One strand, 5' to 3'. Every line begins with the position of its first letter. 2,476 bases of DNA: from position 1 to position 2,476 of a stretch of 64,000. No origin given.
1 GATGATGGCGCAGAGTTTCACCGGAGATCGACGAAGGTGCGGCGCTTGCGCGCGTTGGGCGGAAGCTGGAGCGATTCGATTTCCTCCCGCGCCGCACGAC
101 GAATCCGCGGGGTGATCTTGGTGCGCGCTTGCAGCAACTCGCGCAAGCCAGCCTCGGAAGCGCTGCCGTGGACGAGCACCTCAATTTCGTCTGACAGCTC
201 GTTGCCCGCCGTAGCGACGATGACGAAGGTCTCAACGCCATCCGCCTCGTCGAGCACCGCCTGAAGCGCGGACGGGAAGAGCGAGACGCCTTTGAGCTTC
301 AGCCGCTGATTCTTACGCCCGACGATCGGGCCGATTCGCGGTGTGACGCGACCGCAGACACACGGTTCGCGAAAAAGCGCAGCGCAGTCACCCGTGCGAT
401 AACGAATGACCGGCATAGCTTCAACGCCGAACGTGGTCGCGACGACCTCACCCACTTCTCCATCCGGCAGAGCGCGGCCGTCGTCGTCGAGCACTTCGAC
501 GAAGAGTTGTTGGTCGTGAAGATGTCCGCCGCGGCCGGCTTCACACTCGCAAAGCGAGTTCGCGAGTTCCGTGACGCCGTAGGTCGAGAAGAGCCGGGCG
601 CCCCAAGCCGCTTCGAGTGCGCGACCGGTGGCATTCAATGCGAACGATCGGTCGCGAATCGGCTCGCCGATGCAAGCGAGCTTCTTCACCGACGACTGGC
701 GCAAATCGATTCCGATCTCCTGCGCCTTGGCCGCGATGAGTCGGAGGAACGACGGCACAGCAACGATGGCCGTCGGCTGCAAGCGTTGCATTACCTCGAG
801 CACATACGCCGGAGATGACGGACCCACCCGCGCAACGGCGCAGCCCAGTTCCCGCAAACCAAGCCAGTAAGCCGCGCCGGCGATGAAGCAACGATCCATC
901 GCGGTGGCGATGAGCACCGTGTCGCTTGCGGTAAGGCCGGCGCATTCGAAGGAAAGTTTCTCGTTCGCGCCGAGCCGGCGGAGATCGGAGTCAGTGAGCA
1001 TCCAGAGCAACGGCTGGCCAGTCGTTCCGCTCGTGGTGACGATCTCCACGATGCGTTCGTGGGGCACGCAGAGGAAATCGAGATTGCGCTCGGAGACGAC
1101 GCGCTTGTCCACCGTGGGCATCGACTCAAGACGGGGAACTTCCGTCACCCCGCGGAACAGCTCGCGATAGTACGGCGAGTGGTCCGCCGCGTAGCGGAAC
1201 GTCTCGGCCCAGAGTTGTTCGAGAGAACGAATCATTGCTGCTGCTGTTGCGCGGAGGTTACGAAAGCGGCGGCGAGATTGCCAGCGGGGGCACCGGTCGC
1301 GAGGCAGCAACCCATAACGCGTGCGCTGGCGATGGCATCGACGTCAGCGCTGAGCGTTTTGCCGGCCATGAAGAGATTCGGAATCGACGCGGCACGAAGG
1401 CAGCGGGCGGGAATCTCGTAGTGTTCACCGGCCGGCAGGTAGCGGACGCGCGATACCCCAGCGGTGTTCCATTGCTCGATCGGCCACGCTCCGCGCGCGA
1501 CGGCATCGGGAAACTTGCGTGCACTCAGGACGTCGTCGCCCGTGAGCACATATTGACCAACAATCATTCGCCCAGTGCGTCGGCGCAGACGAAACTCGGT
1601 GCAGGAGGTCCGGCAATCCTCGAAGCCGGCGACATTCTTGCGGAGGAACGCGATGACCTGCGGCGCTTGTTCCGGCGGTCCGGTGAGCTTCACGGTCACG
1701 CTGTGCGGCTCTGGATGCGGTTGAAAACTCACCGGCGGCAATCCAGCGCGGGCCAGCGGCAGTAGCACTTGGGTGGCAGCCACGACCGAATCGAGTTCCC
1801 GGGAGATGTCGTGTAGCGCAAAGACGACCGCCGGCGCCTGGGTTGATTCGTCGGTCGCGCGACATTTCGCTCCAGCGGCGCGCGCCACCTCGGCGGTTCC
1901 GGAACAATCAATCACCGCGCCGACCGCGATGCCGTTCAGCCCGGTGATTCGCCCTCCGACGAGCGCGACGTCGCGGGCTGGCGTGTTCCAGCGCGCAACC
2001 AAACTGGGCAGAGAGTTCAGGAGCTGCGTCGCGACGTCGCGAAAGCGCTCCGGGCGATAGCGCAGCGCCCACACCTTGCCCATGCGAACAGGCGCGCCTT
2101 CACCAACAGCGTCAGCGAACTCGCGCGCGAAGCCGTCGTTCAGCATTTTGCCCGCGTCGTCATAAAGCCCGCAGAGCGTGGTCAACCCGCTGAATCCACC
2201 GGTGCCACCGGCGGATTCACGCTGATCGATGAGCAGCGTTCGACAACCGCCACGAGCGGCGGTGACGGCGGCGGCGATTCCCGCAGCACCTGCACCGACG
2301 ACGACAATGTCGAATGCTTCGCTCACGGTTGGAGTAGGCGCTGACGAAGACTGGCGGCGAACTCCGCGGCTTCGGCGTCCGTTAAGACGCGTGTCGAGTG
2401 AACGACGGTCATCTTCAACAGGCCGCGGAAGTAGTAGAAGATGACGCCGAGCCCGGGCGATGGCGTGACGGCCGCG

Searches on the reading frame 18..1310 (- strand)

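Call 99: search_protein_families(library=pfam, proteins=[window:18-1310:-], max_evalue=0.0001)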
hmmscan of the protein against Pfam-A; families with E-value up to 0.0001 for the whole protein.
window:18-1310:- (430 aa): 1 family
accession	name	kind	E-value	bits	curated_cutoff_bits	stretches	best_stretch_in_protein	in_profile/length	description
PF00501.34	AMP-binding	-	7.5e-18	64.9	29.9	1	83-291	160-374/384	AMP-binding enzyme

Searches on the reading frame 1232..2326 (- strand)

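Call 99: search_protein_families(library=pfam, proteins=[window:1232-2326:-], max_evalue=0.0001)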
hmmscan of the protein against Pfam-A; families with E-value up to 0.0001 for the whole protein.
window:1232-2326:- (364 aa): 7 families
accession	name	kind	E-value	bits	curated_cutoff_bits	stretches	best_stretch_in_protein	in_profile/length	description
PF12831.13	FAD_oxidored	-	1.6e-61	209.3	27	2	219-360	259-402/416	FAD dependent oxidoreductase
PF03486.20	HI0933_like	-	2.9e-08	33.9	50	1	6-40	2-36/244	HI0933-like protein Rossmann domain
PF00890.30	FAD_binding_2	-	3.4e-08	33.5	20.4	1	6-47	1-42/414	FAD binding domain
PF01266.30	DAO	-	1.4e-07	31.8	27.9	1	6-262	1-272/353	FAD dependent oxidoreductase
PF01134.28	GIDA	-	6.9e-06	25.8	22.1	1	6-36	1-31/391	Glucose inhibited division protein A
PF07992.20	Pyr_redox_2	-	8.7e-06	25.8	26.1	1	5-37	1-34/291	Pyridine nucleotide-disulphide oxidoreductase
PF13450.12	NAD_binding_8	-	3.6e-05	24.4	21.9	1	9-42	1-34/68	NAD(P)-binding Rossmann-like domain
